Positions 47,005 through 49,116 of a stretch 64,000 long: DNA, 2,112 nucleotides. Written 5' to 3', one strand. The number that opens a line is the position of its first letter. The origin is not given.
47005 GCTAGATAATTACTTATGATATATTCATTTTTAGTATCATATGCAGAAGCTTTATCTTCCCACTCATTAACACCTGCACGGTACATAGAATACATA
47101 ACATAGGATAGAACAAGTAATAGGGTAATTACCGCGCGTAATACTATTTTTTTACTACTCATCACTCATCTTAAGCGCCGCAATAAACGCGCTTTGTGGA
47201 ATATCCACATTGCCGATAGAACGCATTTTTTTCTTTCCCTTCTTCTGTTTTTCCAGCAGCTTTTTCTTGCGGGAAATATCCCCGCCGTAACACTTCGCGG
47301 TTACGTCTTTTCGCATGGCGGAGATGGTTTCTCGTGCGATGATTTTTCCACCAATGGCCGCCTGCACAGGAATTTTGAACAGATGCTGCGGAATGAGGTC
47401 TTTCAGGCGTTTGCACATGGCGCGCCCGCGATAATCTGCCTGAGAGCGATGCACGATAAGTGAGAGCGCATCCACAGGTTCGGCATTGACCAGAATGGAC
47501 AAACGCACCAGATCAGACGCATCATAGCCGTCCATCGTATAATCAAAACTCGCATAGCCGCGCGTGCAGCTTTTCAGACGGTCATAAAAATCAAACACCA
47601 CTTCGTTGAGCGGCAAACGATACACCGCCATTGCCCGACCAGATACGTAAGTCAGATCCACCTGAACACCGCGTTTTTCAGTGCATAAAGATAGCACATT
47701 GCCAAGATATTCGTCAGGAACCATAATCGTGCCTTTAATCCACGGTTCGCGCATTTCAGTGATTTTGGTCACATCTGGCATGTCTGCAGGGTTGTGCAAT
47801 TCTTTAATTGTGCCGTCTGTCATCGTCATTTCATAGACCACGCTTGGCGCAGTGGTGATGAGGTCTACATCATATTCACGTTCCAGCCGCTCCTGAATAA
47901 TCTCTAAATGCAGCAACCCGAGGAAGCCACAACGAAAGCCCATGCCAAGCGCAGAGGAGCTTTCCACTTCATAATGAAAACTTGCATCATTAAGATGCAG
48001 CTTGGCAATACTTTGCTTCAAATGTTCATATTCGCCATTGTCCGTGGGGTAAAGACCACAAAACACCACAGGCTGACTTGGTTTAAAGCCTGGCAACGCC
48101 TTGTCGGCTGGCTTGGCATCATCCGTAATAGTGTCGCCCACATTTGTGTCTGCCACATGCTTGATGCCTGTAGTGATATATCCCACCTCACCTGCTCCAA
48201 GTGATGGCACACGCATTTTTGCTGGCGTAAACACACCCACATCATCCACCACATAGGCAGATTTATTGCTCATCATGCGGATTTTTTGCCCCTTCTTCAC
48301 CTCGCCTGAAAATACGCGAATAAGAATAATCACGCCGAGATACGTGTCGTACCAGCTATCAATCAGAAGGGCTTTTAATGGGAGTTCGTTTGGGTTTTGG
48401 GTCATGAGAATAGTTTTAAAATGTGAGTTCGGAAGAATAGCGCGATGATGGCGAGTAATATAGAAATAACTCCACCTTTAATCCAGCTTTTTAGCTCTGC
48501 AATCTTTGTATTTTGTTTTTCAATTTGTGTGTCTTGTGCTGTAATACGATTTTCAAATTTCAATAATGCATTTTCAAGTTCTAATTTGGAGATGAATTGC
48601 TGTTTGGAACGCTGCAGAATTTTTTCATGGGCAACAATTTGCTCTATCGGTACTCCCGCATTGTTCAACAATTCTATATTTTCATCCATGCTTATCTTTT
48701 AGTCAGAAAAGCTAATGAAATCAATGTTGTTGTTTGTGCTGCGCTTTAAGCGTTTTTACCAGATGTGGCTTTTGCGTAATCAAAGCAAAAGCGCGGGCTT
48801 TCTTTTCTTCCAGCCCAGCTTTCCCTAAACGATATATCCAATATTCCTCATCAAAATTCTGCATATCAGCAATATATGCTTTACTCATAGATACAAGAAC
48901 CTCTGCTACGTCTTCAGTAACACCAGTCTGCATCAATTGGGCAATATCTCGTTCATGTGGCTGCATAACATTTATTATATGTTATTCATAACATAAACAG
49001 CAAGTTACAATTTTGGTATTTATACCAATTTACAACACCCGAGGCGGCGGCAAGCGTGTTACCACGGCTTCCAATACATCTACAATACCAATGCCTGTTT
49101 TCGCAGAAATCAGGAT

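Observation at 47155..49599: lepA (EF4) split exactly at the G-domain/domain II junction, with both halves intact and the 3' half translationally coupled to the inserted cassette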

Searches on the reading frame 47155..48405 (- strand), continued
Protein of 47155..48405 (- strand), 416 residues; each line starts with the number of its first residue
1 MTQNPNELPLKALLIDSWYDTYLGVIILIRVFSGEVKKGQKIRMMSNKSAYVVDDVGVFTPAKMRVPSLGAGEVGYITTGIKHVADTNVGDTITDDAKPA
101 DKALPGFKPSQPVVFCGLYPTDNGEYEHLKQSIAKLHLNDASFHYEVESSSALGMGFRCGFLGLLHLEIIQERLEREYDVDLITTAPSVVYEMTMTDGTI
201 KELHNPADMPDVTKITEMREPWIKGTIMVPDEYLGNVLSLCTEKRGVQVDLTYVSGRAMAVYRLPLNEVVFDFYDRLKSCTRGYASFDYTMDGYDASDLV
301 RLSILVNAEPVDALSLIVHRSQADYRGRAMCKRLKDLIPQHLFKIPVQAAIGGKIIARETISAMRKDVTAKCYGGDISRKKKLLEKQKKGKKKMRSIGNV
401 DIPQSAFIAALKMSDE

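Call 73: search_protein_families(library=pfam, proteins=[L097:1518-2165:+, L095:1733-2527:-, L095:2664-4163:+, L094:562-798:+, L094:798-1124:+, L098:5744-6004:+, L100:4627-4845:+], max_evalue=0.01)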
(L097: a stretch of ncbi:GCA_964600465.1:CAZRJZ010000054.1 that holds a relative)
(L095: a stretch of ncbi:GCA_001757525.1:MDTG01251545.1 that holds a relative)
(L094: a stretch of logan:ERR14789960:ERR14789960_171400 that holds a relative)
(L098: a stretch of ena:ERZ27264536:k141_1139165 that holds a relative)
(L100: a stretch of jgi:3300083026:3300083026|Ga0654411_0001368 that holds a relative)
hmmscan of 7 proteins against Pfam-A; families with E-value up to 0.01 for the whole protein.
L097:1518-2165:+ (215 aa): 2 families
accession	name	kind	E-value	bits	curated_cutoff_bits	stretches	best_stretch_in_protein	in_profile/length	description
PF08241.18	Methyltransf_11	-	0.00018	22.5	21.2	1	101-164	34-95/95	Methyltransferase domain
PF13489.12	Methyltransf_23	-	0.0031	17.7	27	1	114-169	65-121/164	Methyltransferase domain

L095:1733-2527:- (264 aa): 1 family
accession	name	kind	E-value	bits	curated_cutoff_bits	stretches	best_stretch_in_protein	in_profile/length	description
PF07963.17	N_methyl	-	5.5e-06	26.2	21.2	1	4-30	1-27/27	Prokaryotic N-terminal methylation motif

L095:2664-4163:+ (499 aa): 1 family
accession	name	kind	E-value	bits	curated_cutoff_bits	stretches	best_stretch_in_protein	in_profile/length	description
PF12224.13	Amidoligase_2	-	1.7e-08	35.1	22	0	359-389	214-244/245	Putative amidoligase enzyme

L094:562-798:+ (78 aa): 1 family
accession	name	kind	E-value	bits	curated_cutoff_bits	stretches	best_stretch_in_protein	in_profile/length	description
PF04255.20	DUF433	-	1.8e-15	56.9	23.6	1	13-67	2-56/56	Protein of unknown function (DUF433)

L094:798-1124:+ (108 aa): 1 family
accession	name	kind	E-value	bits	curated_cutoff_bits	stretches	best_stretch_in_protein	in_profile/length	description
PF18480.7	DUF5615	-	0.0035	17.6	23.8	1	1-105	1-109/110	Domain of unknown function (DUF5615)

L098:5744-6004:+ (86 aa): 0 families

L100:4627-4845:+ (72 aa): 0 families

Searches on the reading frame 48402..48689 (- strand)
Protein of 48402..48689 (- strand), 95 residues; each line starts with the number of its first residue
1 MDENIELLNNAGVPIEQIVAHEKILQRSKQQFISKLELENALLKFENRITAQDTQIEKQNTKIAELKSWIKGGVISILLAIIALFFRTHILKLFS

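Call 5: search_protein_families(library=pfam, proteins=[window:48402-48689:-], max_evalue=1)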
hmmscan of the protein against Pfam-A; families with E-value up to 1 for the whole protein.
window:48402-48689:- (95 aa): 4 families
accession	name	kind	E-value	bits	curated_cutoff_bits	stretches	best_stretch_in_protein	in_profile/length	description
PF04965.19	GPW_gp25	-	0.034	14.4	27.2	1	35-62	49-76/96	Baseplate wedge protein gp25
PF11166.13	DUF2951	-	0.049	14.3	26.7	1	24-87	32-93/98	Protein of unknown function (DUF2951)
PF01554.23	MatE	-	0.073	13.2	24.9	1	66-95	73-102/161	MatE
PF10779.14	XhlA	-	0.5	11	34.7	0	39-85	17-63/67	Haemolysin XhlA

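Call 41: search_protein_families(library=phrogs, proteins=[window:48402-48689:-], max_evalue=0.1)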
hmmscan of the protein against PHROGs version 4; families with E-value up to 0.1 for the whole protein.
window:48402-48689:- (95 aa): 4 families
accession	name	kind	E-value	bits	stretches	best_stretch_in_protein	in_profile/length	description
phrog_276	-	unknown function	0.022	15.8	1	25-88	34-95/99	-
phrog_28945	-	unknown function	0.023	15.9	1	21-71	27-77/105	-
phrog_1193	-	other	0.05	14.6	1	37-86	17-67/76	hemolysin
phrog_1955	-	unknown function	0.085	14.1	0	35-68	25-58/106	-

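Call 42: search_protein_families(library=padloc, proteins=[window:48402-48689:-], max_evalue=0.1)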
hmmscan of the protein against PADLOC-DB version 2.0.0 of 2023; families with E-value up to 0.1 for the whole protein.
window:48402-48689:- (95 aa): 0 families

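Call 50: search_protein_representatives(protein=window:48402-48689:-)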
Query: 95 residues. Proteins with E-value up to 0.001 (for the whole library): 1; up to 1e-10: 1; up to 1e-30: 1. The best 1 are listed.
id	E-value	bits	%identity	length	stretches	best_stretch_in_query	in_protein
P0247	5.3e-52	189.4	100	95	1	1-95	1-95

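Call 81: predict_structure(protein=window:48402-48689:-)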
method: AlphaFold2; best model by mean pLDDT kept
length: 95 residues; sequences in the alignment: 1
mean_pLDDT: 89.8   pTM: 0.49
mean pLDDT of the five models: 89.8, 89.7, 87.5, 83.9, 78.6
residues with pLDDT >= 90: 69; 70-90: 16; 50-70: 10; < 50: 0
segments of 3 or more residues with pLDDT < 50: none
pLDDT, mean of each block of 10 residues (from residue 1): 65 77 93 97 97 97 96 94 94 87
secondary structure, 60 per line:
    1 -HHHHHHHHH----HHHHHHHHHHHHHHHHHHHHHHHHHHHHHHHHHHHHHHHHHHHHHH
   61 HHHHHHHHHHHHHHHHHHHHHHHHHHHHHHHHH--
elements in order: H2-10 H15-93

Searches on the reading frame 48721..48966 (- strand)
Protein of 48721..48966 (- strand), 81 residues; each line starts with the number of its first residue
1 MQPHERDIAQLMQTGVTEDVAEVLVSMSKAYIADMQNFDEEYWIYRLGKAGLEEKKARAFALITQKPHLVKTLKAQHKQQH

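Call 5: search_protein_families(library=pfam, proteins=[window:48721-48966:-], max_evalue=1)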
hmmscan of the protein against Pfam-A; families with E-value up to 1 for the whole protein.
window:48721-48966:- (81 aa): 2 families
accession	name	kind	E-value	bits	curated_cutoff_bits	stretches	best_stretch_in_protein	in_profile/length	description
PF03147.19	FDX-ACB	-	0.012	16.4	31.1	1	2-74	4-70/94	Ferredoxin-fold anticodon binding domain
PF14747.11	DUF4473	-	0.026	15.5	25.9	0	7-33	7-33/78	Domain of unknown function (DUF4473)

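Call 40: find_homologous_proteins(query=A1, max_evalue=0.01)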
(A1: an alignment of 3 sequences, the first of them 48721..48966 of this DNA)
Query A1 (3 sequences) (81 aa, profile of the alignment): 3 proteins with E <= 0.01 among 142 candidates.
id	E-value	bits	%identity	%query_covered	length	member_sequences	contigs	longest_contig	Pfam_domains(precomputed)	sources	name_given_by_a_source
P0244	6.0e-38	146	100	100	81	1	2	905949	-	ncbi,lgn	-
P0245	1.6e-37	145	42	90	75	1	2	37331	-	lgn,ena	-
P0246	5.2e-37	143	31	86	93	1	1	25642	-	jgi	jgi:hypothetical protein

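Call 41: search_protein_families(library=phrogs, proteins=[window:48721-48966:-], max_evalue=0.1)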
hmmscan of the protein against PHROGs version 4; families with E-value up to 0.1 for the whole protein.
window:48721-48966:- (81 aa): 0 families

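Call 42: search_protein_families(library=padloc, proteins=[window:48721-48966:-], max_evalue=0.1)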
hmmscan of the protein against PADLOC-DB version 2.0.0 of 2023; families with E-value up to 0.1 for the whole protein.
window:48721-48966:- (81 aa): 0 families

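Call 80: predict_structure(alignment_id=A2)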
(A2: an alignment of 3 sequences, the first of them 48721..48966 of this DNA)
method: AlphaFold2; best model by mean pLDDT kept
length: 81 residues; sequences in the alignment: 3
mean_pLDDT: 85.1   pTM: 0.71
mean pLDDT of the five models: 85.1, 70.1, 67.4, 61.4, 61.0
residues with pLDDT >= 90: 41; 70-90: 29; 50-70: 10; < 50: 1
segments of 3 or more residues with pLDDT < 50: none
pLDDT, mean of each block of 10 residues (from residue 1): 83 91 92 87 95 93 83 60 46
secondary structure, 60 per line:
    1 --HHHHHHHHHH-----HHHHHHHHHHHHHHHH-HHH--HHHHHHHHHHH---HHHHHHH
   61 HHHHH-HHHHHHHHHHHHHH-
elements in order: H3-12 H18-33 H40-50 H54-65 H67-80

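Call 84: fold_search(model_id=the predicted structure, library=pdb)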
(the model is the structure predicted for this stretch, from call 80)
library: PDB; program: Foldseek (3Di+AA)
matches with E <= 10: 57; with E <= 0.001: 0
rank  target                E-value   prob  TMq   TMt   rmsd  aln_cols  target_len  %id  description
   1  4z7x_B                2.3e+00  0.33  0.35  0.16   4.1        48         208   10  MdbA protein, a thiol-disulfide oxidoreductase from Actinomyces oris. (released 2015-04-22)
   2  3aqs_A                3.9e+00  0.16  0.38  0.20   4.9        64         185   22  Crystal structure of RolR (NCGL1110) without ligand (released 2011-07-06)
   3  2prr_C                4.2e+00  0.35  0.42  0.20   2.3        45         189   16  Crystal structure of alkylhydroperoxidase AhpD core: uncharacterized peroxidase-related protein (YP_296737.1) from Ral (released 2007-05-29)
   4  1r4w_A                4.2e+00  0.21  0.45  0.19   6.0        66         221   18  Crystal structure of Mitochondrial class kappa glutathione transferase (released 2004-02-03)
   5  7udk_A                4.4e+00  0.16  0.38  0.21   5.4        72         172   19  Crystal structure of designed helical repeat protein RPB_LRP2_R4 bound to LRPx4 peptide (released 2023-03-22)
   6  3c1l_A                4.4e+00  0.16  0.39  0.18   6.0        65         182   11  Crystal structure of an antioxidant defense protein (mlr4105) from mesorhizobium loti maff303099 at 2.00 A resolution (released 2008-02-05)
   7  3gl5                  4.4e+00  0.14  0.37  0.15   6.0        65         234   22  Crystal structure of probable DsbA oxidoreductase SCO1869 from Streptomyces coelicolor (released 2009-03-31)
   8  2prr_D                4.7e+00  0.33  0.42  0.20   2.3        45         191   16  Crystal structure of alkylhydroperoxidase AhpD core: uncharacterized peroxidase-related protein (YP_296737.1) from Ral (released 2007-05-29)
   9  4z7x_A                4.7e+00  0.18  0.34  0.16   4.5        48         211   10  MdbA protein, a thiol-disulfide oxidoreductase from Actinomyces oris. (released 2015-04-22)
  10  6e8l_B                4.7e+00  0.12  0.37  0.20   5.8        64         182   19  Crystal Structure of Alkyl hydroperoxidase D (AhpD) from Streptococcus pneumoniae (Strain D39/ NCTC 7466) (released 2019-08-28)
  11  2iml_A                4.7e+00  0.11  0.33  0.18   4.2        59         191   17  Crystal structure of a hypothetical protein from Archaeoglobus fulgidus binding riboflavin 5'-phosphate (released 2006-10-17)
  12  2prr_J                5.3e+00  0.30  0.42  0.20   2.3        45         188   16  Crystal structure of alkylhydroperoxidase AhpD core: uncharacterized peroxidase-related protein (YP_296737.1) from Ral (released 2007-05-29)
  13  2nr4_A                5.3e+00  0.12  0.34  0.18   3.8        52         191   13  Crystal structure of FMN-bound protein MM1853 from Methanosarcina mazei, Pfam DUF447 (released 2006-11-07)
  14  3c1l_H                5.6e+00  0.18  0.42  0.22   4.5        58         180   12  Crystal structure of an antioxidant defense protein (mlr4105) from mesorhizobium loti maff303099 at 2.00 A resolution (released 2008-02-05)
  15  3c1l_E                5.6e+00  0.16  0.43  0.22   5.2        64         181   11  Crystal structure of an antioxidant defense protein (mlr4105) from mesorhizobium loti maff303099 at 2.00 A resolution (released 2008-02-05)
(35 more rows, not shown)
